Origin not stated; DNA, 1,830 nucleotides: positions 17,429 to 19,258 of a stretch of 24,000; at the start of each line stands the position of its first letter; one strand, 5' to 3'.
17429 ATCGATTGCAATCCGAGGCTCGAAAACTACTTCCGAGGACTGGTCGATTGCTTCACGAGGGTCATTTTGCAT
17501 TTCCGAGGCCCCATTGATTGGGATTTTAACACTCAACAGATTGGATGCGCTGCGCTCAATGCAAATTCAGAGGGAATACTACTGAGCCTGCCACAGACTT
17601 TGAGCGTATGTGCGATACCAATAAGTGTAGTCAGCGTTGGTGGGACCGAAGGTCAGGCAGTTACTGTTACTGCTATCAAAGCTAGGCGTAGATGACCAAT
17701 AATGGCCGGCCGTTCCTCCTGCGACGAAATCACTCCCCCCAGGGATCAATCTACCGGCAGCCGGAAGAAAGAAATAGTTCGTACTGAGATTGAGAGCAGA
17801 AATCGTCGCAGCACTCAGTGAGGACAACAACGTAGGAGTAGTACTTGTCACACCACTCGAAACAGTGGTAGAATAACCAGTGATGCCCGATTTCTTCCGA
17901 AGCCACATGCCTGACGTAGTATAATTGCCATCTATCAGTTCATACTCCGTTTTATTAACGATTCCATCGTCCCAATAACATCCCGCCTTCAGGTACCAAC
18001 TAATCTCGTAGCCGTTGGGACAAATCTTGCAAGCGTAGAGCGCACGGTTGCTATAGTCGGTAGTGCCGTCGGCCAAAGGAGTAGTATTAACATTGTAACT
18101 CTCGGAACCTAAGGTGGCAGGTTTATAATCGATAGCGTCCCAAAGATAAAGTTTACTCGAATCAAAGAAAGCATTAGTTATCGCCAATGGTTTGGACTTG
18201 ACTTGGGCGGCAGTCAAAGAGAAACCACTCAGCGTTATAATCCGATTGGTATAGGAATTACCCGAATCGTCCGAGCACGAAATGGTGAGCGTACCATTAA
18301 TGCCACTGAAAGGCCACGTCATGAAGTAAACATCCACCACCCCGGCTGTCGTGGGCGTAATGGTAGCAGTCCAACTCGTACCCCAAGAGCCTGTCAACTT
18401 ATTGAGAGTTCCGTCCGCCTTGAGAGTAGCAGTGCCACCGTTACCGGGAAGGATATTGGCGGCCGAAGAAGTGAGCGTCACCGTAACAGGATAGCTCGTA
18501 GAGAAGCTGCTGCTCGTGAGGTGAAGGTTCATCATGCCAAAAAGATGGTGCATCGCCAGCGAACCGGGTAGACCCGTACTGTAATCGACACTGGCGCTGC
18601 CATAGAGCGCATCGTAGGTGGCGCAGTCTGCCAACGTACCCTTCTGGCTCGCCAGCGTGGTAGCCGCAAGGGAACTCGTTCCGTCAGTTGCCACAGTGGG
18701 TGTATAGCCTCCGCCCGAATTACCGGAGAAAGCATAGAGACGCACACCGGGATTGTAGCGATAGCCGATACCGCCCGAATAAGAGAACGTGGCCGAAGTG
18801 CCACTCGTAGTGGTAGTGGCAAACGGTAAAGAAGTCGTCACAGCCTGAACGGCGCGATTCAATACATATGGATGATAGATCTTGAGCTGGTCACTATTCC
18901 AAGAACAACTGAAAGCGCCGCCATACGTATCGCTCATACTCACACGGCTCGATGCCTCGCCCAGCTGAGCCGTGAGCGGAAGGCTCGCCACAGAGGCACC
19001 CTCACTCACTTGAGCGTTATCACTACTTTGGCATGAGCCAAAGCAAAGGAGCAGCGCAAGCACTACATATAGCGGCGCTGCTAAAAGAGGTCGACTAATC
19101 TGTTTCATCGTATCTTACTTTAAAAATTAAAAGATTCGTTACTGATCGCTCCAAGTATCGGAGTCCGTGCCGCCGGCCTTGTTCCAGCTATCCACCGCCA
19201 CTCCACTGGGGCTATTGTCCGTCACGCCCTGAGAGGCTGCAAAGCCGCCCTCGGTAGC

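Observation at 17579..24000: Tandem array of at least 4 paralogous fimbrillin-like lipoproteins with near-identical N-terminal parts and divergent C-terminal domains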

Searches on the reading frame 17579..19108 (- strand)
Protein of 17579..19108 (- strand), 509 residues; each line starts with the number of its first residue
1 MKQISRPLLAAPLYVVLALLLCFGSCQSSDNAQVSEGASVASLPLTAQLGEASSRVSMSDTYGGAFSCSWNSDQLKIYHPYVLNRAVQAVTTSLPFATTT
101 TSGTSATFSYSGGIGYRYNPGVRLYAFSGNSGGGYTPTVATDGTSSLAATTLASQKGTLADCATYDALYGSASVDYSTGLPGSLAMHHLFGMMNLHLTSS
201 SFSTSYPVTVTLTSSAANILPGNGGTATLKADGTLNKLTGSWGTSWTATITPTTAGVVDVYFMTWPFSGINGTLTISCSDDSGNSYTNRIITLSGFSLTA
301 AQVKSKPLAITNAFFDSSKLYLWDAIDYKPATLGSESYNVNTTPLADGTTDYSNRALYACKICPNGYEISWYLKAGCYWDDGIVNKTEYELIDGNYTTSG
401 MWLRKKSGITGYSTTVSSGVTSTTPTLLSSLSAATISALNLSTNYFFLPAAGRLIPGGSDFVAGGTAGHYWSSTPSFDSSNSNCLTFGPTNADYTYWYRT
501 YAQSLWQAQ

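Call 7: search_protein_families(library=pfam, proteins=[window:17579-19108:-], max_evalue=0.01)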
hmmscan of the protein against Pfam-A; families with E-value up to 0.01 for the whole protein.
window:17579-19108:- (509 aa): 1 family
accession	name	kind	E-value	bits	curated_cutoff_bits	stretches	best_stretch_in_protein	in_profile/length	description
PF10991.15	Enc34_ssDNA-bd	-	0.0057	16.8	26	0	339-421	68-141/176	Enterobacter phage Enc34, ssDNA-binding protein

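Call 8: search_protein_families(library=ncbifam, proteins=[window:17579-19108:-], max_evalue=0.01)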
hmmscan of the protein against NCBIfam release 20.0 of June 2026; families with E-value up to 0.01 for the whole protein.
window:17579-19108:- (509 aa): 0 families

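Call 11: find_homologous_proteins(query=window:17579-19108:-, max_evalue=0.001)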
Query window:17579-19108:- (509 aa): 63 proteins with E <= 0.001 among 8000 candidates.
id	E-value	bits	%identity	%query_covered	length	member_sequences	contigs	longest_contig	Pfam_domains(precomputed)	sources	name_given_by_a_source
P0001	0.0e+0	1125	100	100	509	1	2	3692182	-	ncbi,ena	-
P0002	9.8e-230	782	74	100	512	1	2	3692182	PF26707.1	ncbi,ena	-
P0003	5.0e-221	753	72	100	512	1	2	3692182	PF26707.1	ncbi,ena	-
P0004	6.7e-216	736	70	100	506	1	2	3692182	-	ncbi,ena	-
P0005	1.4e-213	728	69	100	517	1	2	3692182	-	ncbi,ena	-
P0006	1.5e-201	689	66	100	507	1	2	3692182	-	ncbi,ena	-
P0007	4.3e-199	681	67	100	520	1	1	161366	-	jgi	-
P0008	5.3e-196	670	83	74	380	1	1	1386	-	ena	-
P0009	1.7e-194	665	65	100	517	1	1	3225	-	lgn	-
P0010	5.7e-194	664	65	100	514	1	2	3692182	-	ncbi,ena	-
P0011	1.6e-193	662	66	100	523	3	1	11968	-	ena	-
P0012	2.3e-191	655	66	97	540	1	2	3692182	-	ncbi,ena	-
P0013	5.4e-191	654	63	100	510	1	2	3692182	-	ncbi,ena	-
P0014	6.8e-191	653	63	100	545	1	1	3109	-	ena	-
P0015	1.5e-188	646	63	100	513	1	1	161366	-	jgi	-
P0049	2.4e-93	332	44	97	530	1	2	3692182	-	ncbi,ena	-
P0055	7.8e-77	277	42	97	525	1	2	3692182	PF26707.1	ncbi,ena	-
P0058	5.4e-47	179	33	98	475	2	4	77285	-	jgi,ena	-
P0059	2.3e-46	177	33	97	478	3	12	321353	-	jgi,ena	-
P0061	8.0e-43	165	32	94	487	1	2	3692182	-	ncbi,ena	-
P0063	2.0e-7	48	35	29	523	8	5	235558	-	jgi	jgi:hypothetical protein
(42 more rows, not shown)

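Call 13: find_encoding_contigs(protein=P0001, flank=10000, max_places=4)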
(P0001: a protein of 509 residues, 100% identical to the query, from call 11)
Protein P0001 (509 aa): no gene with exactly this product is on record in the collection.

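Call 14: search_protein_families(library=pfam, proteins=[P0002, P0003, P0055, P0058, P0063], max_evalue=1)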
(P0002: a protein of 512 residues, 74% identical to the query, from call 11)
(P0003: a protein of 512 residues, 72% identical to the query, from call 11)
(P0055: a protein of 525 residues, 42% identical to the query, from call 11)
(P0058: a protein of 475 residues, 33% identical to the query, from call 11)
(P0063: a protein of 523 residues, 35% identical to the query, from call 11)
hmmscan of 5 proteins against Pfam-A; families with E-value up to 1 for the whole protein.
P0002 (512 aa): 0 families

P0003 (512 aa): 1 family
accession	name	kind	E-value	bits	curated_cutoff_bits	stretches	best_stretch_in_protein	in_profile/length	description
PF23451.1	Zn_ribbon_PaaD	-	0.37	10.9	27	1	341-369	22-50/53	PaaD zinc beta ribbon domain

P0055 (525 aa): 2 families
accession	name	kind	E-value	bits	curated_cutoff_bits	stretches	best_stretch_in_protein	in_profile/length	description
PF07603.17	Lcl_C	-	0.017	15.8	34.9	1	474-515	67-109/117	Lcl C-terminal domain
PF20101.4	DUF6491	-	0.26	11.7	27.5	0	148-182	7-41/138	Family of unknown function (DUF6491)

P0058 (475 aa): 0 families

P0063 (523 aa): 1 family
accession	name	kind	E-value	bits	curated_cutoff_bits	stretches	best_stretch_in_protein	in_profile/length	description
PF07603.17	Lcl_C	-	0.095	13.4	34.9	1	471-522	72-116/117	Lcl C-terminal domain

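Call 15: find_related_loci(query=A1, collection=genome_contigs, flank=10000)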
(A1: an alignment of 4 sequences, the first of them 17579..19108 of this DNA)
Query A1 (509 aa) in genome_contigs; peptide patterns used: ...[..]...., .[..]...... (x = any residue, [..] = any of these).
77 stretches matched a pattern; 4 encode a relative of the query (tblastn E <= 1e-3); 3 distinct loci.
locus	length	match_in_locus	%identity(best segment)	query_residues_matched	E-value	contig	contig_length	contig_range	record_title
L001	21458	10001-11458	59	22-509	4e-170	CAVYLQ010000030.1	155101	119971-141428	MAG: uncultured Prevotellaceae bacterium isolate MFD01299.bin.1.204 genome assembly, contig: contig_74088, whole genome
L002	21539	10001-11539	59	1-509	1e-164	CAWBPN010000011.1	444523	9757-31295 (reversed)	MAG: uncultured Bacteroidales bacterium isolate MFD01299.bin.1.187 genome assembly, contig: contig_31079, whole genome s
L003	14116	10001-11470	57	1-492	8e-162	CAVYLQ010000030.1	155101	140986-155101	MAG: uncultured Prevotellaceae bacterium isolate MFD01299.bin.1.204 genome assembly, contig: contig_74088, whole genome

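Call 16: list_cluster_members(proteins=[P0001, P0002, P0007, P0049, P0061, P0059])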
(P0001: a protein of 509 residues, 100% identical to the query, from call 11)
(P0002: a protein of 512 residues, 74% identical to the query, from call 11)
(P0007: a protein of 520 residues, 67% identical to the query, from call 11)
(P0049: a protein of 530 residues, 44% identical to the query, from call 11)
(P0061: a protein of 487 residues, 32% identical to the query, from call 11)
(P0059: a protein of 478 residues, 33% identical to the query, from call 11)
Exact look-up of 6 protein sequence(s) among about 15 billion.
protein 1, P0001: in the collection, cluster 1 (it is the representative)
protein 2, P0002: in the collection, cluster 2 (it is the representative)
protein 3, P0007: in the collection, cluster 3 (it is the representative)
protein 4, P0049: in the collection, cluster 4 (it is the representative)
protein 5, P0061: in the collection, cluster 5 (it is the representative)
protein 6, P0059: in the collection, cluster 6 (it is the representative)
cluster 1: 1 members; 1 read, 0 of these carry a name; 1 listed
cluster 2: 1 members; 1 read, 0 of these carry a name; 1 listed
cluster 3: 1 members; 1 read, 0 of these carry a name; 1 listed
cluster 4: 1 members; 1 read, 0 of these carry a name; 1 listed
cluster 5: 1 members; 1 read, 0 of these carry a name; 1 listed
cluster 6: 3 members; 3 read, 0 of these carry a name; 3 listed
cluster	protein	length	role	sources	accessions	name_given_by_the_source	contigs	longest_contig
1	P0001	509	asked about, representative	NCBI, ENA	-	-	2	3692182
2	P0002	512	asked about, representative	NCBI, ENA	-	-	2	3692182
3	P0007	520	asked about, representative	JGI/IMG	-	-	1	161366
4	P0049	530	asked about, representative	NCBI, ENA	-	-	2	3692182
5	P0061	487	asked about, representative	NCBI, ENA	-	-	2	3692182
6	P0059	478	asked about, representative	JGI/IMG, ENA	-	-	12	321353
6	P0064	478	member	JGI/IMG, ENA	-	-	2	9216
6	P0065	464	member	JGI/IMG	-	-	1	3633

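Call 17: find_encoding_contigs(protein=P0002, flank=10000, max_places=3)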
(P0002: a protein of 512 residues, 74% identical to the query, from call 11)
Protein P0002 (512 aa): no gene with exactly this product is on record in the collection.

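Call 19: find_encoding_contigs(protein=P0007, flank=10000, max_places=3)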
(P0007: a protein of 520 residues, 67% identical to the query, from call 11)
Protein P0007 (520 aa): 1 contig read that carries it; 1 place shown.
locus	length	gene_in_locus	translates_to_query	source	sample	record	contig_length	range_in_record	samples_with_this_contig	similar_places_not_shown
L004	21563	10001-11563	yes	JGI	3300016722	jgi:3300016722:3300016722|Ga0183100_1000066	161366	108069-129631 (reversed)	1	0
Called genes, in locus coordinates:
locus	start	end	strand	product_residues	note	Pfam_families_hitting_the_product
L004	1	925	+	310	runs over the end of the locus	PF02779:Transket_pyr, PF02780:Transketolase_C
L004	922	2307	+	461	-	PF00501:AMP-binding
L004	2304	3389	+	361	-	PF04443:LuxE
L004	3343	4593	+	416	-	PF05893:LuxC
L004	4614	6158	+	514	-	-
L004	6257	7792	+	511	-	-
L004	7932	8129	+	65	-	-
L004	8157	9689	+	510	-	-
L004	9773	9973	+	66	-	-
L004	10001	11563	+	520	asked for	-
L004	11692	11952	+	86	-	-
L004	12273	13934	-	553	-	PF00664:ABC_membrane, PF00005:ABC_tran, PF02463:SMC_N (faint)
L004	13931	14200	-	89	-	PF05402:PqqD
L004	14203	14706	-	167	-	-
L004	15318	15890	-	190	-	PF03352:Adenine_glyco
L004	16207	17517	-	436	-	PF16820:PKD_3 (weak)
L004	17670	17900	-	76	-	-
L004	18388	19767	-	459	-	PF08842:Mfa2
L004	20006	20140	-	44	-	-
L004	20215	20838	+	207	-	PF13505:OMP_b-brl, PF13568:OMP_b-brl_2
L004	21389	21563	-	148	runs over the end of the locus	PF01641:SelR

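Call 32: search_solved_structures(query=A2, max_evalue=10, show_alignments=2)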
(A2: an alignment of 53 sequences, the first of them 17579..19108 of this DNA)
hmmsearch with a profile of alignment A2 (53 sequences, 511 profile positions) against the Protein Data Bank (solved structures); distinct sequences matched with E-value up to 10: 1.
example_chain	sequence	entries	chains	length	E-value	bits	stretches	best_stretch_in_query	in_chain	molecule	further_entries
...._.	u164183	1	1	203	1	11.2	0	3-41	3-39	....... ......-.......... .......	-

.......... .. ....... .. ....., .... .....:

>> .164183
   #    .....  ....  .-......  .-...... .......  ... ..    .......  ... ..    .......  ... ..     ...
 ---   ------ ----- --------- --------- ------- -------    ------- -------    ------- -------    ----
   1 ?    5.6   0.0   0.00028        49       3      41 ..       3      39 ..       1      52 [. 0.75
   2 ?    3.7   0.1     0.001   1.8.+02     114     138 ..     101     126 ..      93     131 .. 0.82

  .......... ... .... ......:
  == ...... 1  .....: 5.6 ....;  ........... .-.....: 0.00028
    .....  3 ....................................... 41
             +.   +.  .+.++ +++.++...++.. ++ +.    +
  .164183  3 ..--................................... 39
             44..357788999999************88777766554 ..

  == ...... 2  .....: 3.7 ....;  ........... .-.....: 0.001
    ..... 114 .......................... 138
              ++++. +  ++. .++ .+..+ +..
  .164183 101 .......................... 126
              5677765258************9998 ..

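Call 36: predict_structure(alignment_id=A2)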
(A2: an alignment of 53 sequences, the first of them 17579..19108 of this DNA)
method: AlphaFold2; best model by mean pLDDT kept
length: 509 residues; sequences in the alignment: 53
mean_pLDDT: 84.2   pTM: 0.59
mean pLDDT of the five models: 84.2, 82.6, 82.5, 82.0, 80.7
residues with pLDDT >= 90: 229; 70-90: 207; 50-70: 43; < 50: 30
segments of 3 or more residues with pLDDT < 50: 1-5, 27-33, 52-65
pLDDT, mean of each block of 10 residues (from residue 1): 47 63 47 60 82 45 52 84 83 85 83 85 87 84 88 91 86 88 88 91 92 91 89 87 94 93 91 93 80 90 86 70 86 85 72 86 92 97 89 93 94 94 98 95 91 89 96 91 96 95 79
secondary structure, 60 per line:
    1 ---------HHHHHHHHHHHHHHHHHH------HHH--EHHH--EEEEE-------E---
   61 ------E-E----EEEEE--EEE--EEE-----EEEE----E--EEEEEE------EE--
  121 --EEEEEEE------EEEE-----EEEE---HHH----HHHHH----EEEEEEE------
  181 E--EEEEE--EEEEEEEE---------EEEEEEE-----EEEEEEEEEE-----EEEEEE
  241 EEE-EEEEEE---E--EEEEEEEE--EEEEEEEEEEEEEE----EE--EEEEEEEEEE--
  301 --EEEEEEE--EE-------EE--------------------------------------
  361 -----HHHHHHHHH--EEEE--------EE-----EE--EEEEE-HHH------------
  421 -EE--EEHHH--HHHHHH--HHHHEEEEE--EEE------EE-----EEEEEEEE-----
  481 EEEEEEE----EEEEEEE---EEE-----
elements in order: H10-27 E45-49 E74-78 E81-83 E86-88 E94-97 E105-110 E123-129 E136-139 E145-148 H159-163 E168-174 E184-188 E191-198 E208-214 E220-229 E235-243 E245-250 E257-264 E267-280 E289-298 E303-309 H366-374 E377-380 E400-404 H433-438 H441-444 E445-449 E452-454 E468-475 E481-487 E492-498 E502-504

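Call 39: search_protein_representatives(alignment_id=A2)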
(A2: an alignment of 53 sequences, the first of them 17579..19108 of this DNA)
Query: 53 sequences, 511 profile positions. Proteins with E-value up to 0.001 (for the whole library): 2724; up to 1e-10: 425; up to 1e-30: 49. The best 150 are listed.
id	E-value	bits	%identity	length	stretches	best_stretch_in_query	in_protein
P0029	1.3e-223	759.8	-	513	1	1-511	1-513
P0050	5.5e-191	652.1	-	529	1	10-511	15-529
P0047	8.4e-140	483.3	-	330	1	185-511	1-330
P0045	3.9e-133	461.3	-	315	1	1-312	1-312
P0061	1.2e-122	426.6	-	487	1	4-508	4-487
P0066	7.3e-120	417.5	-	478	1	9-510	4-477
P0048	1.0e-111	390.6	-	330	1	80-326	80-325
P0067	1.6e-93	330.6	-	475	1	10-511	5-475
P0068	8.0e-81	288.7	-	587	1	14-322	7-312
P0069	1.3e-77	278.1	-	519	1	18-509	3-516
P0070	4.4e-73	263.2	-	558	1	11-511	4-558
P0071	1.3e-72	261.6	-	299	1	184-511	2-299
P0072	6.3e-71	256.0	-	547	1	11-511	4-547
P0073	2.9e-68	247.3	-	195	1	317-511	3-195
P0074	7.1e-66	239.4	-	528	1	14-508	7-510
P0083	2.3e-49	184.9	-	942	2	316-505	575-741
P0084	1.5e-48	182.2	-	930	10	444-507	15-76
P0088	2.2e-43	165.2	-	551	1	12-511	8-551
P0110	5.6e-30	120.9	-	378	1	320-510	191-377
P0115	1.4e-27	113.0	-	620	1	300-505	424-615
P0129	9.8e-25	103.6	-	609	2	321-511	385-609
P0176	1.3e-20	90.1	-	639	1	320-511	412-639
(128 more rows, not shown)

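Call 40: search_protein_families(library=pfam, proteins=[P0069, P0070, P0074, P0083, P0084, P0088, P0110, P0115, P0129, P0176], max_evalue=0.01)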
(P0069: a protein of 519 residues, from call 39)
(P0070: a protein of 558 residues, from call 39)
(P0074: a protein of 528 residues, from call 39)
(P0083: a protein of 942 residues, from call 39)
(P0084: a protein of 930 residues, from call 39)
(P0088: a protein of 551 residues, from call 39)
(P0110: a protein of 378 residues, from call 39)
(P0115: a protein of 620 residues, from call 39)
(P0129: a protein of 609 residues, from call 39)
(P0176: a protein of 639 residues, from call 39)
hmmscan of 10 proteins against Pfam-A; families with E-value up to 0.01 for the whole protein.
P0069 (519 aa): 0 families

P0070 (558 aa): 1 family
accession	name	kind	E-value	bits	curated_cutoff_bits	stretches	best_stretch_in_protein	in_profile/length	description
PF13149.12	Mfa_like_1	-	3.2e-06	27.8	27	1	62-312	5-236/246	Fimbrillin-like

P0074 (528 aa): 0 families

P0083 (942 aa): 2 families
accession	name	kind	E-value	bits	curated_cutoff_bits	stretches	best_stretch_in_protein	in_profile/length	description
PF12799.13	LRR_4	-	0.00066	20.3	27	1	454-491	2-43/44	Leucine Rich repeats (2 copies)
PF01442.23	Apolipoprotein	-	0.0013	18.9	90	1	35-156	7-130/190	Apolipoprotein A1/A4/E domain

P0084 (930 aa): 3 families
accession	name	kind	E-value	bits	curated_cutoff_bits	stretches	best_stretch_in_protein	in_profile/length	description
PF09603.15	Fib_succ_major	-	2.3e-22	80.6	33.9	0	251-310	127-187/187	Fibrobacter succinogenes major domain (Fib_succ_major)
PF07603.17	Lcl_C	-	5.4e-18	65.8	34.9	0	197-234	79-116/117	Lcl C-terminal domain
PF05288.16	Pox_A3L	-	0.0067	16.8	25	0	524-543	9-28/70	Poxvirus A3L Protein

P0088 (551 aa): 0 families

P0110 (378 aa): 0 families

P0115 (620 aa): 7 families
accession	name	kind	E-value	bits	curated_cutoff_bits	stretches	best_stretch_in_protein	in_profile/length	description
PF02368.24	Big_2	-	2e-62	207.5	22.8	5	118-193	1-78/79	Bacterial Ig-like domain (group 2)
PF07679.22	I-set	-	7.7e-06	26.3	23.7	0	208-268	8-67/90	Immunoglobulin I-set domain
PF22359.2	Big-like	-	0.00014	22.5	27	1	154-183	5-34/48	Bacterial Ig-like domain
PF21764.3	Invasin_D4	-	0.00073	20.4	27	0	131-175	20-62/88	Invasin, domain 4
PF21461.3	HL_N-beta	-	0.0015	18.8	27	0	400-425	19-44/57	Hyaluronate lyase, N-terminal beta-sheet domain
PF00801.26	PKD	-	0.0021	18.5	23.5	0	213-250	12-49/80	PKD domain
PF00047.31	ig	-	0.0045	17.7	21.8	0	128-161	2-35/81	Immunoglobulin domain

P0129 (609 aa): 0 families

P0176 (639 aa): 0 families

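Call 41: fold_search(model_id=the predicted structure, library=pdb)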
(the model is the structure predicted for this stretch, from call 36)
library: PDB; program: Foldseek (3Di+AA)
matches with E <= 10: 965; with E <= 0.001: 37
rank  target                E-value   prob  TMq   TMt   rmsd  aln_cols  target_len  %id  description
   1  4k4k_A                3.8e-09  1.00  0.31  0.55   7.4       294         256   11  Crystal structure of a putative cell adhesion protein (BACUNI_00621) from Bacteroides uniformis ATCC 8492 at 1.67 A re (released 2013-05-01)
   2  3sy6_B                8.2e-09  1.00  0.31  0.51   7.5       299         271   16  Crystal structure of a fimbrial protein BF1861 [Bacteroides fragilis NCTC 9343] (BF1861) from Bacteroides fragilis NCT (released 2011-08-24)
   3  3ufi                  1.4e-08  1.00  0.33  0.55   7.3       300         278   14  Crystal structure of a putative cell adhesion protein (BACOVA_04980) from Bacteroides ovatus ATCC 8483 at 2.18 A resolut (released 2011-12-14)
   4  4k4k_B                2.0e-08  1.00  0.30  0.53   7.6       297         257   10  Crystal structure of a putative cell adhesion protein (BACUNI_00621) from Bacteroides uniformis ATCC 8492 at 1.67 A re (released 2013-05-01)
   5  3t2l                  2.7e-08  1.00  0.31  0.53   7.2       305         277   11  Crystal structure of a Putative cell adhesion protein (BF1858) from Bacteroides fragilis NCTC 9343 at 2.33 A resolution (released 2011-08-10)
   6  3sy6_A                4.5e-08  1.00  0.32  0.54   7.0       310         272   15  Crystal structure of a fimbrial protein BF1861 [Bacteroides fragilis NCTC 9343] (BF1861) from Bacteroides fragilis NCT (released 2011-08-24)
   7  4eps                  4.2e-07  1.00  0.24  0.24  19.6       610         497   11  Crystal structure of a fimbrial protein (BACOVA_04982) from Bacteroides ovatus ATCC 8483 at 1.85 A resolution (released 2012-06-13)
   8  4h40_B                6.5e-07  1.00  0.28  0.42   9.1       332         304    9  Crystal structure of a putative cell adhesion protein (BF2867) from Bacteroides fragilis NCTC 9343 at 2.57 A resolutio (released 2012-10-03)
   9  4rdb                  1.3e-06  1.00  0.23  0.34  13.1       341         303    7  Crystal structure of an immunoreactive 32 kDa antigen PG49 (PG_0181) from Porphyromonas gingivalis W83 at 1.45 A resolut (released 2014-12-03)
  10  3b2m_B                6.1e-06  0.98  0.14  0.22  17.2       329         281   10  Crystal Structure of the Major Pilin from Streptococcus pyogenes (released 2007-12-18)
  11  4h40_A                9.0e-06  1.00  0.28  0.44   8.7       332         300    9  Crystal structure of a putative cell adhesion protein (BF2867) from Bacteroides fragilis NCTC 9343 at 2.57 A resolutio (released 2012-10-03)
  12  3gle_B                1.0e-05  0.98  0.14  0.22  17.1       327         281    9  Crystal Structure of the Major Pilin from Streptococcus pyogenes N168A mutant (released 2009-06-02)
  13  5nfi                  1.9e-05  1.00  0.20  0.31   9.4       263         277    9  The fimbrial anchor protein Mfa2 from Porphyromonas gingivalis (released 2018-02-07)
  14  3up6_B                2.4e-05  1.00  0.21  0.30  15.5       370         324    6  Crystal structure of a putative cell adhesion protein (BACOVA_04078) from Bacteroides ovatus ATCC 8483 at 2.80 A resol (released 2011-12-21)
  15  8f5n_A                3.2e-05  0.94  0.15  0.22  17.4       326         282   11  Identification of an Immunodominant region on a Group A Streptococcus T-antigen Reveals Temperature-Dependent Motion i (released 2023-03-08)
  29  5dhm_D                3.0e-04  0.99  0.21  0.35  14.4       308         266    7  Crystal structure of the fimbrial protein Mfa4 from Porphyromonas gingivalis (released 2016-04-06)
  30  5dhm_C                3.7e-04  1.00  0.22  0.37   6.8       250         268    6  Crystal structure of the fimbrial protein Mfa4 from Porphyromonas gingivalis (released 2016-04-06)
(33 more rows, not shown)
